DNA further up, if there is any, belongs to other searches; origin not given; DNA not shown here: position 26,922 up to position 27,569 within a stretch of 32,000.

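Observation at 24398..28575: MOP-type molybdenum enzyme followed by a TusE-like sulfur carrier and a cysteine desulfurase: candidate dedicated Moco-sulfuration relay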

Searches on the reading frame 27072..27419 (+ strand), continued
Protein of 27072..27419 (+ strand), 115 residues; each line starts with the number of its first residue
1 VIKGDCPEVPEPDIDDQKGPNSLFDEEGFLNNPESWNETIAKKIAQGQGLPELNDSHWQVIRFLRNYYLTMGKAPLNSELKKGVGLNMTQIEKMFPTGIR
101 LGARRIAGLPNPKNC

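Call 19: search_solved_structures(query=window:27072-27419:+, max_evalue=0.001, show_alignments=4)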
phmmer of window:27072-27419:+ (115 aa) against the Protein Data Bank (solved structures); distinct sequences matched with E-value up to 0.001: 8.
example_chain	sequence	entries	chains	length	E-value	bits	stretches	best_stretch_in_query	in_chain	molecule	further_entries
1ji8_A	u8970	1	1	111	7e-19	71.7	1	19-115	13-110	dissimilatory siroheme-sulfite reductase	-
2xsj_C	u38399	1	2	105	4.2e-18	69.2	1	18-115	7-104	SULFUR RELAY PROTEIN, TUSE/DSRC/DSVC FAMILY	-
1sau_A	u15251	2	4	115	5.1e-16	62.5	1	17-115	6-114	sulfite reductase, desulfoviridin-type subunit gamma | sulfite reductase, desulfoviridin-type subunit gamma (dsvC)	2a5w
2v4j_C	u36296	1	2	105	5.6e-15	59.1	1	18-115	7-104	SULFITE REDUCTASE, DISSIMILATORY-TYPE SUBUNIT GAMMA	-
3or2_C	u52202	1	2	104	1.1e-13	55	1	24-115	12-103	Sulfite redcutase subunit gama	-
3or1_C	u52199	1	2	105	2.1e-13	54.1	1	24-115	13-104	Sulfite reductase gama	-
1yx3_A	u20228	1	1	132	8e-12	48.9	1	18-115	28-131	hypothetical protein DsrC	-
7syb_A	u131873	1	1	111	4.7e-08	36.8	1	22-115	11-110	Sulfurtransferase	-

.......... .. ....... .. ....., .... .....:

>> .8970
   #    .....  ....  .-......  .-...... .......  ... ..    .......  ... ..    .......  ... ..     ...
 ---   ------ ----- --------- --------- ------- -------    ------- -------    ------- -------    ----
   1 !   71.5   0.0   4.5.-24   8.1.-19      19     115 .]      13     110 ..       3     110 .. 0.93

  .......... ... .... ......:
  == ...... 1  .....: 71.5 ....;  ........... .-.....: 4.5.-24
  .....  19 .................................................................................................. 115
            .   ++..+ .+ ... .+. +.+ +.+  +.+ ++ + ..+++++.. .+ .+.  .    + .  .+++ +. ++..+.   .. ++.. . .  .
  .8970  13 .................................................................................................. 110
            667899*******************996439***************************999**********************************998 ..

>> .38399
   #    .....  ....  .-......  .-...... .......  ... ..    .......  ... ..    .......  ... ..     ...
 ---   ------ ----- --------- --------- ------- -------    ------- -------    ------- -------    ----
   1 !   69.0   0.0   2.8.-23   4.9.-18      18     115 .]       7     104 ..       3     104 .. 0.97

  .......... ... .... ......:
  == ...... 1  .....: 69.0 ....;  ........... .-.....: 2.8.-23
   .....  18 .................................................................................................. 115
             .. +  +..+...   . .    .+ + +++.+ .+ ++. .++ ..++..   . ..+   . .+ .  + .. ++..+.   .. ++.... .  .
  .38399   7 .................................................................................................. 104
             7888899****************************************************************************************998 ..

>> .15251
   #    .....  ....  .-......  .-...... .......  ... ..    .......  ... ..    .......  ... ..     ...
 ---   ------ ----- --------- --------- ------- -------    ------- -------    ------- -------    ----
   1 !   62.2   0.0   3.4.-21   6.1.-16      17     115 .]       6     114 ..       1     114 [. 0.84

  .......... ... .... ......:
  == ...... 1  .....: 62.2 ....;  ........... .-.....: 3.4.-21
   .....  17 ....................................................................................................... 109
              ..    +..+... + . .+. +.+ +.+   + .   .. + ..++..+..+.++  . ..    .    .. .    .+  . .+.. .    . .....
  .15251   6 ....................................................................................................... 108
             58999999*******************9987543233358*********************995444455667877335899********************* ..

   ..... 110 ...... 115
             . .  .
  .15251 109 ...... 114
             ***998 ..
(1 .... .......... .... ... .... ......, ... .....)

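Call 22: find_related_loci(query=A2, collection=genome_contigs, flank=10000)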
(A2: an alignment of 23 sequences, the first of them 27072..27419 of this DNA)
Query A2 (115 aa) in genome_contigs; peptide patterns used: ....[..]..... (x = any residue, [..] = any of these).
190 stretches matched a pattern; 186 encode a relative of the query (tblastn E <= 1e-3); the best 80 are kept; 80 distinct loci.
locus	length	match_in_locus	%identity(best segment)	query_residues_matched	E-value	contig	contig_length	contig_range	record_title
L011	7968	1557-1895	84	3-115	2e-61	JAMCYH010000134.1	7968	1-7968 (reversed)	MAG: Deltaproteobacteria bacterium isolate FK_Sedi_B_Bin.36 NODE_39445_length_7968_cov_2.70539, whole genome shotgun seq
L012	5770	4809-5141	79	5-115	9e-58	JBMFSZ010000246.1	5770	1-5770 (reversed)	MAG: Desulfomonilaceae bacterium isolate KM4345-38 NODE_246_length_5770_cov_3.342526, whole genome shotgun sequence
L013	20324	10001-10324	62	8-115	7e-46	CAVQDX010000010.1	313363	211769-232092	MAG: uncultured delta proteobacterium isolate MFD01872.bin.2.71 genome assembly, contig: contig_119206, whole genome sho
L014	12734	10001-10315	66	11-115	1e-45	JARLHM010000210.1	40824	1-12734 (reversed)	MAG: Syntrophaceae bacterium isolate MAG_BA410 MetaBAT2_Bin_410_Anoxic_k141_1591016, whole genome shotgun sequence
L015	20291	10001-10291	68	19-115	1e-44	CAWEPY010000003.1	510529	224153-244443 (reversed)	MAG: uncultured delta proteobacterium isolate MFD04716.bin.1.419 genome assembly, contig: contig_12036, whole genome sho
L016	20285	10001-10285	71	21-115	7e-45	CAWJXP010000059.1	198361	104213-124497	MAG: uncultured delta proteobacterium isolate MFD01299.bin.1.111 genome assembly, contig: contig_59346, whole genome sho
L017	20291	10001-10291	67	19-115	2e-43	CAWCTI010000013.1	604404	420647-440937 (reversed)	MAG: uncultured delta proteobacterium isolate MFD01476.bin.2.13 genome assembly, contig: contig_32430, whole genome shot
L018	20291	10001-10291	58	19-115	1e-38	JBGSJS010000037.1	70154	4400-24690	MAG: Desulfomonilaceae bacterium isolate JTS-AC162 k141_3625946, whole genome shotgun sequence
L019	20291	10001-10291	57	19-115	1e-37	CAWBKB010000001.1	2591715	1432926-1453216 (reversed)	MAG: uncultured delta proteobacterium isolate MFD03323.bin.2.103 genome assembly, contig: contig_11060, whole genome sho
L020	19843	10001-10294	58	18-115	5e-37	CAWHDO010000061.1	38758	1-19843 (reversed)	MAG: uncultured delta proteobacterium isolate MFD03726.bin.3.89 genome assembly, contig: contig_93593, whole genome shot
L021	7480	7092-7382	61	19-115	6e-37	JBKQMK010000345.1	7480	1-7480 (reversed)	MAG: Desulfomonilaceae bacterium isolate LABRr1A1B1C__bin_124 LABRr1A1B1C_000000158005, whole genome shotgun sequence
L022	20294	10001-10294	58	18-115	6e-37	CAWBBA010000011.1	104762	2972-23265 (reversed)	MAG: uncultured delta proteobacterium isolate MFD09730.bin.3.152 genome assembly, contig: contig_27722, whole genome sho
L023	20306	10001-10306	59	14-115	1e-36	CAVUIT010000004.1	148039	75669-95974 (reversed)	MAG: uncultured delta proteobacterium isolate MFD01872.bin.2.115 genome assembly, contig: contig_137712, whole genome sh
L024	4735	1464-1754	58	19-115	7e-37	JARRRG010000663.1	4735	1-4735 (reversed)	MAG: Deltaproteobacteria bacterium isolate Spart_222_MAG scaffold_49208, whole genome shotgun sequence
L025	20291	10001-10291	56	19-115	1e-36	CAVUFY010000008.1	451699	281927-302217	MAG: uncultured delta proteobacterium isolate MFD02416.bin.2.150 genome assembly, contig: contig_2392, whole genome shot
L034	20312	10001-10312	48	12-115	8e-35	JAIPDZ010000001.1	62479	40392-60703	MAG: Deltaproteobacteria bacterium isolate Tobar14m-G14 Tobar14m-20mill-C54, whole genome shotgun sequence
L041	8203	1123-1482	47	1-115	2e-34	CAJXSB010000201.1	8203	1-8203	MAG TPA_asm: uncultured Desulfococcus sp. isolate SRR6201696_bin.2_MetaBAT_v2.12.1_MAG genome assembly, contig: NODE_113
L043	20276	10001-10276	54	24-115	2e-34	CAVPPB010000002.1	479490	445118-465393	MAG: uncultured Chloroflexia bacterium isolate MFD09779.bin.2.2 genome assembly, contig: contig_20047, whole genome shot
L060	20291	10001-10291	54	19-115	1e-33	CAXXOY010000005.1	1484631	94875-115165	MAG: uncultured Desulfosarcina sp. isolate d456532c-4aeb-4088-96b6-462b3856a84e genome assembly, contig: contig_5, whole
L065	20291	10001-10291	52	19-115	1e-33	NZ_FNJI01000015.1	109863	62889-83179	Desulforhopalus singaporensis strain DSM 12130, whole genome shotgun sequence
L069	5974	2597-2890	53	18-115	4e-33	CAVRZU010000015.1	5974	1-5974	MAG: uncultured delta proteobacterium isolate MFD04752.bin.2.21 genome assembly, contig: contig_111654, whole genome sho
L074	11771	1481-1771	52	19-115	3e-33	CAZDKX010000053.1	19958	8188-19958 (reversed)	MAG TPA_asm: uncultured Syntrophobacteraceae bacterium isolate binchicken_co22_234 genome assembly, contig: NODE_2911_le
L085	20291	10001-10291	56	19-115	5e-33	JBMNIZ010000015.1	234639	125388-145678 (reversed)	MAG: Bacillota bacterium isolate SBF912LR0HQ0200 contig_60515, whole genome shotgun sequence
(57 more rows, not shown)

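Call 43: search_protein_families(library=pfam, alignment_id=A3, max_evalue=0.0001)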
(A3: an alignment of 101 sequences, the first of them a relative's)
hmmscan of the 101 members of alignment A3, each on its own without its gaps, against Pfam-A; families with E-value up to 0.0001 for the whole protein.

A. member 1, L011:3088-4119:- (343 aa): 2 families
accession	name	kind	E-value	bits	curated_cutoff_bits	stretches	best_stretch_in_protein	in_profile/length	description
PF02826.25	2-Hacid_dh_C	-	9.2e-49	165.7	25.1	1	109-295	1-178/178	D-isomer specific 2-hydroxyacid dehydrogenase, NAD binding domain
PF00389.36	2-Hacid_dh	-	3.6e-25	88.6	24.6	1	5-327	1-134/134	D-isomer specific 2-hydroxyacid dehydrogenase, catalytic domain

B. families by the number of members that match (of 101 scanned): 99 families (the first 25 are shown)
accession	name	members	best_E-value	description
PF00171.27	Aldedh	3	4.6e-162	Aldehyde dehydrogenase family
PF00384.28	Molybdopterin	3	3.7e-56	Molybdopterin oxidoreductase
PF01568.27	Molydop_binding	3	2.6e-30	Molydopterin dinucleotide binding domain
PF01966.28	HD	3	8e-11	HD domain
PF01266.30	DAO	3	2.3e-10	FAD dependent oxidoreductase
PF07728.20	AAA_5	3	1.5e-08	AAA domain (dynein-related subfamily)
PF01590.32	GAF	3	3.2e-07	GAF domain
PF07992.20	Pyr_redox_2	3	6.1e-07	Pyridine nucleotide-disulphide oxidoreductase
PF00158.32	Sigma54_activat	2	2.8e-69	Sigma-54 interaction domain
PF01937.24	ARMT1-like_dom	2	3.8e-58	Damage-control phosphatase ARMT1-like domain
PF00005.33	ABC_tran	2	6.2e-33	ABC transporter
PF25601.1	AAA_lid_14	2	7.2e-23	AAA+ ATPase lid domain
PF00004.35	AAA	2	8.7e-23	ATPase family associated with various cellular activities (AAA)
PF14532.12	Sigma54_activ_2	2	1.4e-18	Sigma-54 interaction domain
PF00583.31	Acetyltransf_1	2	5.2e-18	Acetyltransferase (GNAT) family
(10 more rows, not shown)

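Call 47: search_protein_families(library=ncbifam, proteins=[L065:7260-9932:+, L085:7264-9909:+, L065:10331-11461:+, L085:10318-11460:+, L043:10299-11444:+, L015:2623-5856:+], max_evalue=1e-10)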
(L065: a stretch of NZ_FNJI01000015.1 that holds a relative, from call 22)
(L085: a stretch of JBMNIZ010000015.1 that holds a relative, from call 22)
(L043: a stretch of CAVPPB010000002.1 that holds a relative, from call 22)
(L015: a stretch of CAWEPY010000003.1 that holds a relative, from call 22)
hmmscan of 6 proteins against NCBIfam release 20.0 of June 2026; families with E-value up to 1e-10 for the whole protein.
L065:7260-9932:+ (891 aa): 20 families
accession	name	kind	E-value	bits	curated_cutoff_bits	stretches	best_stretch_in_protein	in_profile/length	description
NF045668.1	pterin_aldehy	equivalog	5.3e-233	775.9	1100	1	3-890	2-905/905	molybdopterin-dependent aldehyde oxidoreductase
TIGR03311.1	Se_dep_XDH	equivalog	5e-168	560.8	830.45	1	6-880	3-841/848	selenium-dependent xanthine dehydrogenase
NF043082.1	XdhA_XDHase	equivalog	5.4e-112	375.3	780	1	173-890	2-753/758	xanthine dehydrogenase subunit XdhA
TIGR03196.1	pucD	equivalog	1.8e-109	367.2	783.65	2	178-725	9-561/763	xanthine dehydrogenase subunit D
NF007426.0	PRK09970.1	equivalog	2e-105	353.5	916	2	172-707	6-548/761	xanthine dehydrogenase molybdenum-binding subunit XdhA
TIGR03194.1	4hydrxCoA_A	equivalog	5.4e-101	339.2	994.55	2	183-722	8-545/746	4-hydroxybenzoyl-CoA reductase subunit alpha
NF041018.1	glyceraldDH_alpha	equivalog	5.1e-91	306.2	790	1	186-885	17-740/741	glyceraldehyde dehydrogenase subunit alpha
TIGR03313.1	Se_sel_red_Mo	hypoth_equivalog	3.3e-79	266.7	1101.9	2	324-890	362-950/951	molybdopterin-dependent oxidoreductase Mo/Fe-S-binding subunit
TIGR02965.1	xanthine_xdhB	equivalog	2.4e-71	241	849.5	1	175-717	4-542/758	xanthine dehydrogenase molybdopterin binding subunit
TIGR02969.1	mam_aldehyde_ox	subfamily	8.8e-70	235.5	1912.3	2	180-805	584-1207/1330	aldehyde oxidase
NF041671.1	peri_hyde_PaoC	equivalog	4.6e-63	213.7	1180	1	172-889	18-731/735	aldehyde oxidoreductase molybdenum-binding subunit PaoC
NF040766.1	CODH_aero_grp5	exception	4.1e-62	210.5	950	2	186-713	19-559/785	aerobic carbon-monoxide dehydrogenase large subunit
TIGR02416.1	CO_dehy_Mo_lg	equivalog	2e-54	185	991.15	1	187-712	8-565/770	aerobic carbon-monoxide dehydrogenase large subunit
TIGR03193.1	4hydroxCoAred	equivalog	1.6e-47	161.1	257.8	1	5-150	3-147/148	4-hydroxybenzoyl-CoA reductase subunit gamma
NF041020.1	glyceraldDH_gamma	equivalog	7.8e-47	158.9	290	1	3-153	12-161/164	glyceraldehyde dehydrogenase subunit gamma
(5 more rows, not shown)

L085:7264-9909:+ (882 aa): 20 families
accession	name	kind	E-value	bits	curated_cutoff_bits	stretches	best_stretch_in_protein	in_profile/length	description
NF045668.1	pterin_aldehy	equivalog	2.1e-239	797.1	1100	1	3-881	2-904/905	molybdopterin-dependent aldehyde oxidoreductase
TIGR03311.1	Se_dep_XDH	equivalog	3.2e-186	621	830.45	1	7-858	4-827/848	selenium-dependent xanthine dehydrogenase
TIGR03196.1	pucD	equivalog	8.5e-116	388.2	783.65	1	178-877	9-754/763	xanthine dehydrogenase subunit D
NF007426.0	PRK09970.1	equivalog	9.7e-109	364.5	916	2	173-701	7-550/761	xanthine dehydrogenase molybdenum-binding subunit XdhA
TIGR03194.1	4hydrxCoA_A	equivalog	1.2e-108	364.5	994.55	2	178-708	3-538/746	4-hydroxybenzoyl-CoA reductase subunit alpha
NF043082.1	XdhA_XDHase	equivalog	2e-108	363.5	780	2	173-704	2-550/758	xanthine dehydrogenase subunit XdhA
NF041018.1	glyceraldDH_alpha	equivalog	2.9e-87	293.8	790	2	181-706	12-550/741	glyceraldehyde dehydrogenase subunit alpha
TIGR03313.1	Se_sel_red_Mo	hypoth_equivalog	2.7e-86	290.1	1101.9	3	9-314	4-315/951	molybdopterin-dependent oxidoreductase Mo/Fe-S-binding subunit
TIGR02965.1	xanthine_xdhB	equivalog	8.3e-69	232.6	849.5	1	177-709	6-542/758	xanthine dehydrogenase molybdopterin binding subunit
TIGR02969.1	mam_aldehyde_ox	subfamily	4.2e-68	229.9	1912.3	2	179-802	583-1212/1330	aldehyde oxidase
NF040766.1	CODH_aero_grp5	exception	1e-62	212.4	950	2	182-701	15-555/785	aerobic carbon-monoxide dehydrogenase large subunit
NF041671.1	peri_hyde_PaoC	equivalog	1.3e-59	202.3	1180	1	173-880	19-730/735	aldehyde oxidoreductase molybdenum-binding subunit PaoC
NF041020.1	glyceraldDH_gamma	equivalog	3.9e-52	176.1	290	1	3-154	12-162/164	glyceraldehyde dehydrogenase subunit gamma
TIGR02416.1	CO_dehy_Mo_lg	equivalog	1.9e-51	175.2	991.15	1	187-872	8-762/770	aerobic carbon-monoxide dehydrogenase large subunit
TIGR03198.1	pucE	equivalog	3.4e-48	162.9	254.3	1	3-148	3-146/151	xanthine dehydrogenase subunit E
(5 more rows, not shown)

L065:10331-11461:+ (377 aa): 17 families
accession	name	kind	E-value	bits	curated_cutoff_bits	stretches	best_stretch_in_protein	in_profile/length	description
TIGR01977.1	am_tr_V_EF2568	hypoth_equivalog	1.3e-120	402.9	377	1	1-375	1-375/376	cysteine desulfurase family protein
NF040779.1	Sec_lyase_SclA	exception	1.4e-94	317.1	525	1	1-376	1-376/378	selenocysteine lyase SclA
TIGR01979.1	sufS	subfamily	5.4e-76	256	475.1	1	1-375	20-397/403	SufS family cysteine desulfurase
NF041166.1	f2_encap_cargo1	exception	2.2e-61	208.8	800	1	1-376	247-623/623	family 2A encapsulin nanocompartment cargo protein cysteine desulfurase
NF006791.0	PRK09295.1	equivalog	2.3e-51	175.1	661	1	2-376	26-401/406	cysteine desulfurase SufS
TIGR03402.1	FeS_nifS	equivalog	3.3e-50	171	530.75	1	1-376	1-369/379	cysteine desulfurase NifS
TIGR03392.1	FeS_syn_CsdA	equivalog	5.2e-47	160.9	493.6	1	1-373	18-389/398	cysteine desulfurase CsdA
NF008126.0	PRK10874.1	equivalog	1.8e-46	159.1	607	1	1-374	21-393/401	cysteine desulfurase CsdA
NF010611.0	PRK14012.1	equivalog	2e-42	145.6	548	1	1-373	7-375/406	IscS subfamily cysteine desulfurase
TIGR03235.1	DNA_S_dndA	equivalog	1.4e-41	143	480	1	2-298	1-288/353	cysteine desulfurase DndA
TIGR02006.1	IscS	equivalog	2.6e-41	142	643.2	1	1-373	5-371/402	IscS subfamily cysteine desulfurase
TIGR01976.1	am_tr_V_VC1184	hypoth_equivalog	3.9e-38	131.8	352.35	1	1-372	20-400/401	cysteine desulfurase-like protein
TIGR03403.1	nifS_epsilon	equivalog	8.9e-31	107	587.7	1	1-227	1-229/382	NifS family cysteine desulfurase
NF002806.0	PRK02948.1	subfamily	3e-29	102.2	304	1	1-220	2-220/381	IscS subfamily cysteine desulfurase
TIGR04343.1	egtE_PLP_lyase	equivalog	9.4e-27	93.8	400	1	35-291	45-292/370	ergothioneine biosynthesis PLP-dependent enzyme EgtE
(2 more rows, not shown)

L085:10318-11460:+ (381 aa): 17 families
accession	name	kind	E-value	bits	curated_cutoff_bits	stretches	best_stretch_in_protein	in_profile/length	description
TIGR01977.1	am_tr_V_EF2568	hypoth_equivalog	1.1e-127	426.2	377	1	3-378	1-376/376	cysteine desulfurase family protein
NF040779.1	Sec_lyase_SclA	exception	3.2e-94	315.9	525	1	3-379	1-377/378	selenocysteine lyase SclA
TIGR01979.1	sufS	subfamily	7.6e-75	252.2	475.1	1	2-378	19-398/403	SufS family cysteine desulfurase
NF041166.1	f2_encap_cargo1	exception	7.8e-59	200.3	800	1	2-376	246-621/623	family 2A encapsulin nanocompartment cargo protein cysteine desulfurase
NF006791.0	PRK09295.1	equivalog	5.1e-52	177.3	661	1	2-378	24-401/406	cysteine desulfurase SufS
TIGR03402.1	FeS_nifS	equivalog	1.3e-47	162.4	530.75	1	3-381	1-372/379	cysteine desulfurase NifS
TIGR03235.1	DNA_S_dndA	equivalog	9.8e-45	153.4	480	1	4-339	1-324/353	cysteine desulfurase DndA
TIGR01976.1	am_tr_V_VC1184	hypoth_equivalog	5.6e-44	151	352.35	1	2-375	19-401/401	cysteine desulfurase-like protein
NF008126.0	PRK10874.1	equivalog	1.3e-43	149.7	607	1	2-379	20-396/401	cysteine desulfurase CsdA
TIGR03392.1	FeS_syn_CsdA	equivalog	1.5e-43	149.5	493.6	1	2-377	17-391/398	cysteine desulfurase CsdA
NF010611.0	PRK14012.1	equivalog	5.8e-43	147.3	548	1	3-297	7-292/406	IscS subfamily cysteine desulfurase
TIGR02006.1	IscS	equivalog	3.6e-42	144.8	643.2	1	3-296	5-287/402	IscS subfamily cysteine desulfurase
NF002806.0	PRK02948.1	subfamily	8.8e-38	130.3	304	1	2-380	1-373/381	IscS subfamily cysteine desulfurase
TIGR03403.1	nifS_epsilon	equivalog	2e-28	99.3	587.7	1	3-378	1-372/382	NifS family cysteine desulfurase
TIGR04343.1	egtE_PLP_lyase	equivalog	5.9e-25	87.8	400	1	4-264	16-264/370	ergothioneine biosynthesis PLP-dependent enzyme EgtE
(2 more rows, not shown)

L043:10299-11444:+ (382 aa): 16 families
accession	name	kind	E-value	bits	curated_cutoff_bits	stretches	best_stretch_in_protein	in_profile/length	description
TIGR01977.1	am_tr_V_EF2568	hypoth_equivalog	1.3e-120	402.8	377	1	6-381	1-376/376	cysteine desulfurase family protein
NF040779.1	Sec_lyase_SclA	exception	2.3e-91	306.6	525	1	6-381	1-376/378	selenocysteine lyase SclA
TIGR01979.1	sufS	subfamily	3.6e-76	256.6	475.1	1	3-380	17-397/403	SufS family cysteine desulfurase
NF041166.1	f2_encap_cargo1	exception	2.8e-65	221.6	800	1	4-379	245-621/623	family 2A encapsulin nanocompartment cargo protein cysteine desulfurase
NF006791.0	PRK09295.1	equivalog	2.5e-54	184.9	661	1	5-380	24-400/406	cysteine desulfurase SufS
NF008126.0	PRK10874.1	equivalog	2e-51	175.4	607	1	2-379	17-393/401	cysteine desulfurase CsdA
TIGR03392.1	FeS_syn_CsdA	equivalog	1.8e-50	172.3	493.6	1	3-379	15-390/398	cysteine desulfurase CsdA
TIGR01976.1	am_tr_V_VC1184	hypoth_equivalog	2.7e-48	165.2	352.35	1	3-378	17-401/401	cysteine desulfurase-like protein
TIGR03402.1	FeS_nifS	equivalog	3.5e-43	147.8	530.75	1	6-381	1-369/379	cysteine desulfurase NifS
TIGR03235.1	DNA_S_dndA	equivalog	1.3e-38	133.2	480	1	7-331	1-315/353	cysteine desulfurase DndA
NF010611.0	PRK14012.1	equivalog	1.7e-36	126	548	1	6-379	7-376/406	IscS subfamily cysteine desulfurase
TIGR02006.1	IscS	equivalog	1.7e-33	116.3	643.2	1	6-379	5-372/402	IscS subfamily cysteine desulfurase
NF002806.0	PRK02948.1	subfamily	1.6e-26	93.2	304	1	5-222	1-217/381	IscS subfamily cysteine desulfurase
TIGR04343.1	egtE_PLP_lyase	equivalog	8.3e-25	87.4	400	1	50-328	55-323/370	ergothioneine biosynthesis PLP-dependent enzyme EgtE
TIGR03403.1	nifS_epsilon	equivalog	1.2e-23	83.6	587.7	1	6-378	1-369/382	NifS family cysteine desulfurase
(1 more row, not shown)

L015:2623-5856:+ (1077 aa): 41 families (the best 25 are shown)
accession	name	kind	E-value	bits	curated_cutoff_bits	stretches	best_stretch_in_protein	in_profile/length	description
TIGR03402.1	FeS_nifS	equivalog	3.5e-120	401.3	530.75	1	757-1061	1-305/379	cysteine desulfurase NifS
TIGR03235.1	DNA_S_dndA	equivalog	1.9e-96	323.5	480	1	758-1061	1-309/353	cysteine desulfurase DndA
TIGR02006.1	IscS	equivalog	2e-96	323.4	643.2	1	753-1061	1-312/402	IscS subfamily cysteine desulfurase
NF010611.0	PRK14012.1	equivalog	8.9e-96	321.3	548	1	753-1061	3-316/406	IscS subfamily cysteine desulfurase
TIGR01591.1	Fdh-alpha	equivalog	7.2e-87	292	666.25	1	17-509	2-489/672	formate dehydrogenase subunit alpha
TIGR03403.1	nifS_epsilon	equivalog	1.4e-84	284.2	587.7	1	757-1060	1-307/382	NifS family cysteine desulfurase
NF002806.0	PRK02948.1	subfamily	1.4e-81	274.4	304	1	757-1060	2-306/381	IscS subfamily cysteine desulfurase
TIGR02166.1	dmsA_ynfE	subfamily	3.8e-77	260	777.7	2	5-273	36-304/794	DMSO/selenate family reductase complex A subunit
NF012032.0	PRK15488.1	equivalog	1.8e-76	257.8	694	1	10-683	40-718/759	thiosulfate reductase PhsA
NF047855.1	AssmNtatRedNasC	equivalog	3e-60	204.3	1100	2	8-342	15-337/708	assimilatory nitrate reductase catalytic subunit NasC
TIGR00509.1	bisC_fam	subfamily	6.5e-55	186.7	1017.55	1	60-680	37-706/772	molybdopterin guanine dinucleotide-containing S/N-oxide reductase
NF041885.1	selenate_YnfE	exception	1.9e-54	184.8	1675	2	52-356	93-412/805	selenate/tellurate reductase subunit YnfE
NF011566.1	PRK14990.1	exception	3e-54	184.3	1600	1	51-707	103-798/814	dimethylsulfoxide reductase subunit A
NF041884.1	selenate_YnfF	exception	1.1e-51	175.8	1650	1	52-361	90-410/798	selenate/tellurate reductase subunit YnfF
TIGR03479.1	DMSO_red_II_alp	subfamily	4.6e-46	157.4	984.75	1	52-268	105-307/913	molybdopterin-dependent oxidoreductase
TIGR01977.1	am_tr_V_EF2568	hypoth_equivalog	6.8e-41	140.5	377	1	757-999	1-256/376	cysteine desulfurase family protein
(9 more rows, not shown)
